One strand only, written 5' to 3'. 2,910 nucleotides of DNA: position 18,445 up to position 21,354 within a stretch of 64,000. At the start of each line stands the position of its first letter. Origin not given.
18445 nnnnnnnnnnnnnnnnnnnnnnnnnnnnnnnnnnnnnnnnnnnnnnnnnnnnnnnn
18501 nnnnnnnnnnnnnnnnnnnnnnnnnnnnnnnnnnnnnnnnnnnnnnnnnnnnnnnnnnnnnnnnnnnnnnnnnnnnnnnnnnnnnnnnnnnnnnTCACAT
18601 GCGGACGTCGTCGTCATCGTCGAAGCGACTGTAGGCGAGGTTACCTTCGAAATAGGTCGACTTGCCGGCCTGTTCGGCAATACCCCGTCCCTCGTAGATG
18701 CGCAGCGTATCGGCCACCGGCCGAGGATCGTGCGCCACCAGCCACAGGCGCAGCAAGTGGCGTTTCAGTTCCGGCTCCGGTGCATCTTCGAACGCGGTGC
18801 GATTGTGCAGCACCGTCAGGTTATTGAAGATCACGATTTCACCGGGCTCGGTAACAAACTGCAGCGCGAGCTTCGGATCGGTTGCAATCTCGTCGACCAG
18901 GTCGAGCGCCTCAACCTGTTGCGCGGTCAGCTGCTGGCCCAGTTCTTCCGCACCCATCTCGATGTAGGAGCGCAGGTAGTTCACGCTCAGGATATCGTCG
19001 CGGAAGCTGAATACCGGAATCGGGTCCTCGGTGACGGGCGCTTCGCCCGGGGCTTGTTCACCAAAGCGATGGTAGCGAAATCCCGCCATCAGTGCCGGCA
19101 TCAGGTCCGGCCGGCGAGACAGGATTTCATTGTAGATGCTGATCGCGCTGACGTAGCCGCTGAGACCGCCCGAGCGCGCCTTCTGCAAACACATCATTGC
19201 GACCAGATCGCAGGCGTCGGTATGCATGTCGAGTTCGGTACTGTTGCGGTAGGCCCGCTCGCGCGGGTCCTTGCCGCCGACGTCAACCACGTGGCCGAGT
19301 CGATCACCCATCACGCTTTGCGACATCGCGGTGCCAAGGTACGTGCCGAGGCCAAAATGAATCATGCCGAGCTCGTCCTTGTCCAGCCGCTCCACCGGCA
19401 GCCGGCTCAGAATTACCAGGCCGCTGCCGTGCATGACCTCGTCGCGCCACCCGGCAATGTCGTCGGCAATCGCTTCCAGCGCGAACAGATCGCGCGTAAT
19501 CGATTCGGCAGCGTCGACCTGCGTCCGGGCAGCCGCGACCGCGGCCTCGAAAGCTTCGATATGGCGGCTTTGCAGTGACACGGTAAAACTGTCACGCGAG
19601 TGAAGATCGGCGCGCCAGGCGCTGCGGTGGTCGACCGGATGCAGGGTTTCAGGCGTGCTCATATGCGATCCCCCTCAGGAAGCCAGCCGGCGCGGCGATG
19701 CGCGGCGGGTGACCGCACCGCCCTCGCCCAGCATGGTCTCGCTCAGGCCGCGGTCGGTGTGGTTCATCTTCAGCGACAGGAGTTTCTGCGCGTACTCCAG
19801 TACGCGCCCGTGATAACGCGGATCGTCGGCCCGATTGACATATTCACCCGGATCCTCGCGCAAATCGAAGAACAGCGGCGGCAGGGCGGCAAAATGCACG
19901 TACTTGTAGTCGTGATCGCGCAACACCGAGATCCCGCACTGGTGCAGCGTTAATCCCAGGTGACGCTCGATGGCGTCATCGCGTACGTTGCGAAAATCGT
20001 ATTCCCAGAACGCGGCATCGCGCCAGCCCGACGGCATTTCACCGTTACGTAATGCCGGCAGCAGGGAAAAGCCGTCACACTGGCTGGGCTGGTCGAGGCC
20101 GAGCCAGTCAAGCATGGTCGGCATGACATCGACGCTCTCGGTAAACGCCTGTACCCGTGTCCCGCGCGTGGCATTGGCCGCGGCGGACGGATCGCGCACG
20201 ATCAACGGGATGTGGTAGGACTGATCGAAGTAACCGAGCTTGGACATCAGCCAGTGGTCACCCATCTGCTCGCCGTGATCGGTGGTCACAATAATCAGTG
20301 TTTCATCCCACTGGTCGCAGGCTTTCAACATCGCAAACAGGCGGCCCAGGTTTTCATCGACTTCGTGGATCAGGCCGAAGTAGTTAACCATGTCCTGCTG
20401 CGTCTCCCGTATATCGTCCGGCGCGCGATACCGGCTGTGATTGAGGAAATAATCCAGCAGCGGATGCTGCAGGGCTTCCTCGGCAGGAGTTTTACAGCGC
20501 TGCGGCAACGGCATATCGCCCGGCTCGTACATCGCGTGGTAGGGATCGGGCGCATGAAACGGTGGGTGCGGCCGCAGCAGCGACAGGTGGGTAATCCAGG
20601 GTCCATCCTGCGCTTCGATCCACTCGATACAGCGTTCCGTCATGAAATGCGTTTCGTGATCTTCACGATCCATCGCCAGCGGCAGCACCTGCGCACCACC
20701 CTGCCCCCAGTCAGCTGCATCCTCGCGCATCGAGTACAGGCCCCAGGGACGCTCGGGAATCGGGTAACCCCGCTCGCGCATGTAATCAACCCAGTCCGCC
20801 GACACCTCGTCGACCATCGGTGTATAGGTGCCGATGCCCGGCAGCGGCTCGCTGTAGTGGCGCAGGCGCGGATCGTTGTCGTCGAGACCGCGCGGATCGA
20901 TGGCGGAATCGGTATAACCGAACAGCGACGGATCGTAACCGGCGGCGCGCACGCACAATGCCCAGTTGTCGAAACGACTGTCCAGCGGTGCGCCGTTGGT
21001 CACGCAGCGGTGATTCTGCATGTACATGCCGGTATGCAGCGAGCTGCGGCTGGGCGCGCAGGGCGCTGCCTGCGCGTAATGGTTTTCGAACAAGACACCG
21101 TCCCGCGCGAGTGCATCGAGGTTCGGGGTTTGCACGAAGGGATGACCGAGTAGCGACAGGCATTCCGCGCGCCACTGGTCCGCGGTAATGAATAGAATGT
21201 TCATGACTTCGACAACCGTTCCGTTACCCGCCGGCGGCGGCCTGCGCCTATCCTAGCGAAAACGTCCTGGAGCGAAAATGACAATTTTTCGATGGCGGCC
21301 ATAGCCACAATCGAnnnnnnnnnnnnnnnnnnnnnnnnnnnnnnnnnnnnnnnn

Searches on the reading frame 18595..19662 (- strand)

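Call 33: search_protein_families(library=pfam, proteins=[window:18595-19662:-], max_evalue=0.0001)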
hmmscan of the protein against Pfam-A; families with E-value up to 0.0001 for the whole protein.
window:18595-19662:- (355 aa): 1 family
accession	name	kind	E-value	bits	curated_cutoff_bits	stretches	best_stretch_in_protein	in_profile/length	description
PF02668.22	TauD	-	1.4e-29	104.3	27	1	52-307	11-267/267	Taurine catabolism dioxygenase TauD, TfdA family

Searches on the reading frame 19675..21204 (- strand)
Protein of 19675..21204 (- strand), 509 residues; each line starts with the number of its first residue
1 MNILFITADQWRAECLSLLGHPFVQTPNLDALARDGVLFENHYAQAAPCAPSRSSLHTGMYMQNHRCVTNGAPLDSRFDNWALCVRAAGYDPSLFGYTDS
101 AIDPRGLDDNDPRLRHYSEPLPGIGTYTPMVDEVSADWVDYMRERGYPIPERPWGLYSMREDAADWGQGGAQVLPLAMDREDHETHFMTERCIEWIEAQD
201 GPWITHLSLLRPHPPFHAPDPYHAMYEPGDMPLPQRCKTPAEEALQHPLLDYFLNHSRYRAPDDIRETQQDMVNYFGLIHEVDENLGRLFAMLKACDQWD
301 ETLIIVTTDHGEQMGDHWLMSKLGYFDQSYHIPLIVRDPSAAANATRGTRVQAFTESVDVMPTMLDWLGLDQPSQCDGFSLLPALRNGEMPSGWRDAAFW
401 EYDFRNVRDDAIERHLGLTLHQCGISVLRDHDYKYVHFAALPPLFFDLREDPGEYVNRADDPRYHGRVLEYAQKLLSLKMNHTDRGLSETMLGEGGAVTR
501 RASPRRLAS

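Call 33: search_protein_families(library=pfam, proteins=[window:19675-21204:-], max_evalue=0.0001)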
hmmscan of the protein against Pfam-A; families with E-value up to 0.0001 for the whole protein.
window:19675-21204:- (509 aa): 3 families
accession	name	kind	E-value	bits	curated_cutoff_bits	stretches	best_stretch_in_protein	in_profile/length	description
PF00884.28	Sulfatase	-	1.5e-48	166.1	25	1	2-369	2-300/301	Sulfatase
PF16347.10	SGSH_C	-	5.6e-16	59.5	29.3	1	315-478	1-151/154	N-sulphoglucosamine sulphohydrolase, C-terminal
PF01663.27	Phosphodiest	-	1.9e-09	38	23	0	276-313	185-222/342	Type I phosphodiesterase / nucleotide pyrophosphatase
